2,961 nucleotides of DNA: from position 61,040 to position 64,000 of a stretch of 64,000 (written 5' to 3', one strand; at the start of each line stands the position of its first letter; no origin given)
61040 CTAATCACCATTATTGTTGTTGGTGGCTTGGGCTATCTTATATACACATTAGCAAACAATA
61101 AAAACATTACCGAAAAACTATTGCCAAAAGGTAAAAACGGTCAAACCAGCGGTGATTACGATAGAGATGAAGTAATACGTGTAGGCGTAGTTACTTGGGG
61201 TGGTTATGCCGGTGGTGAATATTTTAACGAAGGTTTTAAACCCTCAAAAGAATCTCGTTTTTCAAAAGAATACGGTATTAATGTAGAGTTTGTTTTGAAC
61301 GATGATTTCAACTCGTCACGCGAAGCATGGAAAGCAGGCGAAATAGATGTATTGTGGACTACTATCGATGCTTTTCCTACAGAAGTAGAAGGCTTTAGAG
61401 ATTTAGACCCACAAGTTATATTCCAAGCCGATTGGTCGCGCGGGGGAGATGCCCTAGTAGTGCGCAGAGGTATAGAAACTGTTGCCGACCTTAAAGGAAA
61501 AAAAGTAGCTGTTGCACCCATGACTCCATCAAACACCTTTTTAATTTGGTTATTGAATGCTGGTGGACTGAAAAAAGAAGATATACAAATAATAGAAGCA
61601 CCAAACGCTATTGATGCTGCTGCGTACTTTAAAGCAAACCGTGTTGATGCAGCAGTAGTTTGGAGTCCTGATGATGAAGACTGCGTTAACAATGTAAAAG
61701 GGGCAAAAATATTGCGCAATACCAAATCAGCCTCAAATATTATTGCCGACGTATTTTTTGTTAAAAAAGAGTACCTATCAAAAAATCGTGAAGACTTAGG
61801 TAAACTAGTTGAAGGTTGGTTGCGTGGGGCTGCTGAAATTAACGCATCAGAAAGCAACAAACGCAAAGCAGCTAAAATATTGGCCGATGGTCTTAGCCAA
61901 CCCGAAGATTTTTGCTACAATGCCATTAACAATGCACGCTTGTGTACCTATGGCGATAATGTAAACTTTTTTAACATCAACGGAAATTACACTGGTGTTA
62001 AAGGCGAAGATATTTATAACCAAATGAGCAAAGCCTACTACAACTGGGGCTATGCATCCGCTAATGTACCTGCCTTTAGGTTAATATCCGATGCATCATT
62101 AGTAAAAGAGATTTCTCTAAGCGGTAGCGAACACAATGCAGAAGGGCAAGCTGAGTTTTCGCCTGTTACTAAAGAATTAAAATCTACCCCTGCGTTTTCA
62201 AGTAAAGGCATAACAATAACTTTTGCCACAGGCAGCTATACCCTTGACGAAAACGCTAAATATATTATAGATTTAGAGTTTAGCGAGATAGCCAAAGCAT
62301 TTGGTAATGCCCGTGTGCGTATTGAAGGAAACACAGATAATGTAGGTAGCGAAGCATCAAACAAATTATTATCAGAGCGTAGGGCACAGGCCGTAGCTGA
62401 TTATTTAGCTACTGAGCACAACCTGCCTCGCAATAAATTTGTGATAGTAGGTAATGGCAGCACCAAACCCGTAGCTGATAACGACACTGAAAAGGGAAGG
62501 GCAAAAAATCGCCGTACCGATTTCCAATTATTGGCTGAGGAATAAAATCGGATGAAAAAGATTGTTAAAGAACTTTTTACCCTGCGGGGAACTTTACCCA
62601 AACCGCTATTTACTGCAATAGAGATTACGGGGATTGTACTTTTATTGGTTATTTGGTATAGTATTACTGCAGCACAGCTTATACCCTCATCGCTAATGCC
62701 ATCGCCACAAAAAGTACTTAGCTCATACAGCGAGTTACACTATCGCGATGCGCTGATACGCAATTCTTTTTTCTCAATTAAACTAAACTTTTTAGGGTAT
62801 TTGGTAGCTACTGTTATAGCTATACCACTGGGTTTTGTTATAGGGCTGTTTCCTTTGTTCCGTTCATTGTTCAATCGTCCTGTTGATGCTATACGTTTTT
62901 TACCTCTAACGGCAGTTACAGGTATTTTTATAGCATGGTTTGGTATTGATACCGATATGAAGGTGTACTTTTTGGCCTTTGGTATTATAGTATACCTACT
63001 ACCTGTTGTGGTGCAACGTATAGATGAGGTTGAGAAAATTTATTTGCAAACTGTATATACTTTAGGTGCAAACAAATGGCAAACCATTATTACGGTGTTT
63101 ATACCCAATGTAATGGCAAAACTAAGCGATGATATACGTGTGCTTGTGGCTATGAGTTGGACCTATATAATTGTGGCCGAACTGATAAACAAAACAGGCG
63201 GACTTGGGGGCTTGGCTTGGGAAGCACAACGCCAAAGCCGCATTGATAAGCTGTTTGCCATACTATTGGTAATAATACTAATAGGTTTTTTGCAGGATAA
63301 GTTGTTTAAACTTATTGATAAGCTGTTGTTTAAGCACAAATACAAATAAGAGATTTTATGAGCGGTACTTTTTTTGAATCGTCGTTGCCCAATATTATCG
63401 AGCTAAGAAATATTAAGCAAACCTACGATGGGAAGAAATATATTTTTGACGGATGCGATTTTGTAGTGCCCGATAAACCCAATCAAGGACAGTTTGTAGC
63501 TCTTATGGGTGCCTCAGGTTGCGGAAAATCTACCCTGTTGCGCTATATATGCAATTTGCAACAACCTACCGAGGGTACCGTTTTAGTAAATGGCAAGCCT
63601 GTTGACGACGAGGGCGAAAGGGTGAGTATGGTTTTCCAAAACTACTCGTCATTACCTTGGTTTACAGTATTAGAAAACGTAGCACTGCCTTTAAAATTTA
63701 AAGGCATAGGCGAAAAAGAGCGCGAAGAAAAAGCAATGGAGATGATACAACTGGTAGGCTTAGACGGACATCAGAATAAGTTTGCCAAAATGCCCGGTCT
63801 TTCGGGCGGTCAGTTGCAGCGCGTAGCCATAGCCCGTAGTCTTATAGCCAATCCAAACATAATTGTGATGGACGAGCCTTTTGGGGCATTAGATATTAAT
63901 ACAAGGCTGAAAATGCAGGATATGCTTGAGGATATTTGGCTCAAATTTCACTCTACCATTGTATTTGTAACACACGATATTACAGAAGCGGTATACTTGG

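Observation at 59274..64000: Candidate envelope system: TM-anchored PspA/ESCRT-III-like protein + coiled-coil partner + ABC transporter with a peptidoglycan-tethered binding protein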

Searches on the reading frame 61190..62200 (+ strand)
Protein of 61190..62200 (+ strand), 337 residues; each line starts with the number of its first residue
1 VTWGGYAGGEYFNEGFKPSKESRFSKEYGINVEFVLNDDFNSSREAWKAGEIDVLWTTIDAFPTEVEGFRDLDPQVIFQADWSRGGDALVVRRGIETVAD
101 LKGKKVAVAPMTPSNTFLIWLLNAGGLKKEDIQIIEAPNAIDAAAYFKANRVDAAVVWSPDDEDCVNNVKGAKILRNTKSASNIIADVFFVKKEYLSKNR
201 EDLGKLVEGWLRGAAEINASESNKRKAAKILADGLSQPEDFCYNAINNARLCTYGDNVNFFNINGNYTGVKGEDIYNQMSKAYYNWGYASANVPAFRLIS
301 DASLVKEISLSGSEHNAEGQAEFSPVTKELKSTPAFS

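Call 101: search_solved_structures(query=window:61190-62200:+, max_evalue=0.01, show_alignments=2)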
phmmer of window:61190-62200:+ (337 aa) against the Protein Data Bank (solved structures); distinct sequences matched with E-value up to 0.01: 4.
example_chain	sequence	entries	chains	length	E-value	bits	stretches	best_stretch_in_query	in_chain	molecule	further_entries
6ssy_A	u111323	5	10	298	1.3e-08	37.5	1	21-202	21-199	Taurine-binding periplasmic protein | Taurine ABC transporter substrate-binding protein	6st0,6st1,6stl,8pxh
2x26_A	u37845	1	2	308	3e-08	36.3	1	93-238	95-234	PERIPLASMIC ALIPHATIC SULPHONATES-BINDING PROTEIN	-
3e4r_A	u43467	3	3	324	2.4e-05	26.8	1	92-163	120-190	Nitrate transport protein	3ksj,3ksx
4zv1_A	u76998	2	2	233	0.00011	24.6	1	19-157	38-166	AncQR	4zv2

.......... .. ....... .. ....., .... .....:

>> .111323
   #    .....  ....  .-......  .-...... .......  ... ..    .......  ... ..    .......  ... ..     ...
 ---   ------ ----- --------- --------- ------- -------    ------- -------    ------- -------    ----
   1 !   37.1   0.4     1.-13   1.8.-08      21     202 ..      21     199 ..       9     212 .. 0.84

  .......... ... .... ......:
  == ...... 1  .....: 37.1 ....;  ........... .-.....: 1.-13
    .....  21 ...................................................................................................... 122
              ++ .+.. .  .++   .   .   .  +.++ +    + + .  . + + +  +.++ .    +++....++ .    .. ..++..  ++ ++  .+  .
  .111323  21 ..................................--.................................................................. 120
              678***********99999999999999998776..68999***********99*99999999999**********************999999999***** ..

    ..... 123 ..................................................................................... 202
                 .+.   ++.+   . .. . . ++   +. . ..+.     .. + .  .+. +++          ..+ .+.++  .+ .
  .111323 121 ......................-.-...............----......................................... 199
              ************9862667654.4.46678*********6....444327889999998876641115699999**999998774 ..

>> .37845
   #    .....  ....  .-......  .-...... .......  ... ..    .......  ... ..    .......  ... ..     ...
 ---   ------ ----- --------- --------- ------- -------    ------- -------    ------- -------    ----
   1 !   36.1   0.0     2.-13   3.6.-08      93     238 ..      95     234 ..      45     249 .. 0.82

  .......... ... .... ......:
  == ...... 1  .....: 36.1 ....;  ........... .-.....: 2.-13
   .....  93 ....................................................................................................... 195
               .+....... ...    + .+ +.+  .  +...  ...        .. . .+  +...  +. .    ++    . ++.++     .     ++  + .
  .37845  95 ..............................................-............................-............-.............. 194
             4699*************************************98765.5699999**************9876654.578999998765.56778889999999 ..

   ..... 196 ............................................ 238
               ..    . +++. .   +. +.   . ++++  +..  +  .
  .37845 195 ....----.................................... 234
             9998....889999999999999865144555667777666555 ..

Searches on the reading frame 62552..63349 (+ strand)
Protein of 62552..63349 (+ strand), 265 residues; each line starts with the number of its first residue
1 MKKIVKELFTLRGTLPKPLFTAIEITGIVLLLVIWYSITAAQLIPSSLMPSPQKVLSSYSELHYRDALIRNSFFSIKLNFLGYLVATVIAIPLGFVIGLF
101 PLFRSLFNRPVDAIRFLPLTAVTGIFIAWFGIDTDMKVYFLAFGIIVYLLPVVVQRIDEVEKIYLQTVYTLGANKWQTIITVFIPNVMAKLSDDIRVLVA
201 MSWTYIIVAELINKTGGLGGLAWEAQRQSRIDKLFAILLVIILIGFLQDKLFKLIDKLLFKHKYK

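Call 7: search_protein_families(library=pfam, proteins=[window:62552-63349:+], max_evalue=0.1)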
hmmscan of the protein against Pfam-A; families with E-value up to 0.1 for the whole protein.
window:62552-63349:+ (265 aa): 2 families
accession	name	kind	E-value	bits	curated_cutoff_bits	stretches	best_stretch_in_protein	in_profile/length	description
PF00528.27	BPD_transp_1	-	2.7e-15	57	26.4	1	90-258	1-181/184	Binding-protein-dependent transport system inner membrane component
PF12556.13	CobS_N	-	0.052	13.7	22.2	1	130-138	16-24/34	Cobaltochelatase CobS subunit N terminal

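Call 8: search_protein_families(library=ncbifam, proteins=[window:62552-63349:+], max_evalue=0.1)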
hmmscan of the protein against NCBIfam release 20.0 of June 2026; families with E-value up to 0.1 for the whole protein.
window:62552-63349:+ (265 aa): 11 families
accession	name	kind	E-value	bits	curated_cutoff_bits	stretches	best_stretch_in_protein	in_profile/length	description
NF040733.1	ABC_perm_U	equivalog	7.5e-36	123.9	295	1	24-264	11-250/251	ABC transporter permease subunit SaoP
NF007545.0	PRK10160.1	equivalog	7e-25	88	342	1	21-254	24-262/275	taurine ABC transporter permease TauC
NF008470.0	PRK11365.1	equivalog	4.9e-18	65.5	347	1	31-261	21-251/263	aliphatic sulfonate ABC transporter permease SsuC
TIGR01183.1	ntrB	equivalog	7.1e-12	45.4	209.05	1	71-252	18-199/202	nitrate ABC transporter permease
TIGR01097.1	PhnE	equivalog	1.2e-10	41.3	216.7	1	27-250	11-242/252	phosphonate ABC transporter, permease protein PhnE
TIGR00974.1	3a0107s02c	equivalog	3.2e-05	23.2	193.45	1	81-188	61-183/272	phosphate ABC transporter permease PstA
TIGR03416.1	ABC_choXWV_perm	equivalog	8.3e-05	22.2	363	1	77-251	93-266/267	choline ABC transporter permease subunit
NF011691.0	PRK15111.1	equivalog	0.00014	21.6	379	1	80-243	103-268/296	putrescine export ABC transporter permease SapC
NF008208.0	PRK10971.1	equivalog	0.00045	19.8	415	1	124-194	123-200/277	sulfate/thiosulfate ABC transporter permease CysT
TIGR02138.1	phosphate_pstC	equivalog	0.0073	15.4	196.45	1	150-188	168-206/296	phosphate ABC transporter permease subunit PstC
NF038017.1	ABC_perm1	subfamily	0.033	14.2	100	0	75-183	1-121/184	ABC transporter permease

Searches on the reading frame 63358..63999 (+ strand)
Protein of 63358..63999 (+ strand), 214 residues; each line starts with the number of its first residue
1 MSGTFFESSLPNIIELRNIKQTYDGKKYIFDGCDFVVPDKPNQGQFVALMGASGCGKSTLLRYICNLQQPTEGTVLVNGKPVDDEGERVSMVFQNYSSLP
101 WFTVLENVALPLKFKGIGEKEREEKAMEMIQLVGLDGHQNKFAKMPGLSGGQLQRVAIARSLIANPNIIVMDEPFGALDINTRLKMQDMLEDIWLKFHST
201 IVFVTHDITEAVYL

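Call 7: search_protein_families(library=pfam, proteins=[window:63358-63999:+], max_evalue=0.1)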
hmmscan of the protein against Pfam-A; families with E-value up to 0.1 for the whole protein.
window:63358-63999:+ (214 aa): 22 families
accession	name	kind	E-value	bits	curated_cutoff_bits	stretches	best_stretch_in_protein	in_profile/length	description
PF00005.33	ABC_tran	-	3.4e-32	112.3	25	1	42-175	9-136/137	ABC transporter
PF13401.12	AAA_22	-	0.00078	20.2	27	1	43-80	4-42/130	AAA domain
PF13191.12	AAA_16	-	0.0012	19.8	32.6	1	43-84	23-63/167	AAA ATPase domain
PF03193.22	RsgA_GTPase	-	0.0025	18.1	30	1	43-67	105-129/174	RsgA GTPase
PF00931.28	NB-ARC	-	0.0063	16.2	23.5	1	43-69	17-43/248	NB-ARC domain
PF20720.3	nSTAND3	-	0.01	16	27.2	0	42-66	15-39/155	Novel STAND NTPase 3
PF25199.1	nSTAND_NTPase5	-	0.011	16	34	1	37-77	34-75/145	Novel STAND NTPase 5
PF13555.12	AAA_29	-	0.011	15.9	27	1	43-61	22-39/61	P-loop containing region of AAA domain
PF20703.3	nSTAND1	-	0.015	15.4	27.1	1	43-62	32-51/379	Novel STAND NTPase 1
PF13521.12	AAA_28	-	0.016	15.9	27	1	47-64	2-19/164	AAA domain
PF13481.12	AAA_25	-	0.02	14.9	27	1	38-61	27-50/195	AAA domain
PF01926.29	MMR_HSR1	-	0.021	15.4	21.9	0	47-67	2-22/113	50S ribosome-binding GTPase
PF01479.30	S4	-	0.025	14.8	22.8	1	72-90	25-43/48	S4 domain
PF13173.12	AAA_14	-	0.026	15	27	1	45-85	3-43/129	AAA domain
PF05729.18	NACHT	-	0.026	14.8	26.7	1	46-66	2-22/167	NACHT domain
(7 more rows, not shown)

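Call 8: search_protein_families(library=ncbifam, proteins=[window:63358-63999:+], max_evalue=0.1)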
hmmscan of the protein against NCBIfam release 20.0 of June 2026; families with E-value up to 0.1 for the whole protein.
window:63358-63999:+ (214 aa): 198 families (the best 25 are shown)
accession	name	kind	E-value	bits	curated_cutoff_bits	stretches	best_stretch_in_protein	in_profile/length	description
NF040729.1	ABC_ATP_SaoA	equivalog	5.9e-53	179.8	360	1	15-214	3-199/248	ABC transporter ATP-binding protein SaoA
NF008421.0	PRK11248.1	equivalog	4.5e-51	173.8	357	1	15-214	3-195/255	taurine ABC transporter ATP-binding subunit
TIGR01184.1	ntrCD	subfamily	2.2e-50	171.4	291.8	1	42-214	9-181/230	nitrate ABC transporter ATP-binding protein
NF043075.1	MMSYN1_0197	equivalog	2.7e-50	171.2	550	1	12-212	1-197/341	spermidine/putrescine ABC transporter ATP-binding protein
NF008420.0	PRK11247.1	equivalog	9.1e-50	169.2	395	1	14-213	13-199/257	aliphatic sulfonates ABC transporter ATP-binding protein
NF006987.0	PRK09452.1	equivalog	3.4e-49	167.5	482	1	9-212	13-212/378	spermidine/putrescine ABC transporter ATP-binding protein PotA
TIGR01186.1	proV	subfamily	7.9e-49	166.7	326.6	1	42-212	17-194/363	betaine/proline/choline family ABC transporter ATP-binding protein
TIGR01187.1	potA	subfamily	3.3e-47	161.2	355.6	1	49-212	1-165/325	polyamine ABC transporter ATP-binding protein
NF008653.0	PRK11650.1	subfamily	2.9e-46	158.2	432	1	13-213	3-200/357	sn-glycerol-3-phosphate ABC transporter ATP-binding protein UgpC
TIGR03265.1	PhnT2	equivalog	5.8e-46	157.3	457.7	1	14-213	5-200/353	putative 2-aminoethylphosphonate ABC transporter ATP-binding protein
NF008513.0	PRK11432.1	equivalog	2.3e-45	155.1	496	1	12-212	5-201/351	ferric ABC transporter ATP-binding protein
TIGR03415.1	ABC_choXWV_ATP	equivalog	5.6e-45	153.9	483.75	1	42-212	48-229/382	choline ABC transporter ATP-binding protein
TIGR00968.1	3a0106s01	subfamily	1.4e-44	152.4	342.75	1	14-212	1-195/237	sulfate ABC transporter ATP-binding protein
NF008621.0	PRK11607.1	equivalog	5.1e-42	144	613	1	10-212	16-214/377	putrescine ABC transporter ATP-binding subunit PotG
TIGR02673.1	FtsE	equivalog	3.7e-41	141.1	264.85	1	13-208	1-197/214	cell division ATP-binding protein FtsE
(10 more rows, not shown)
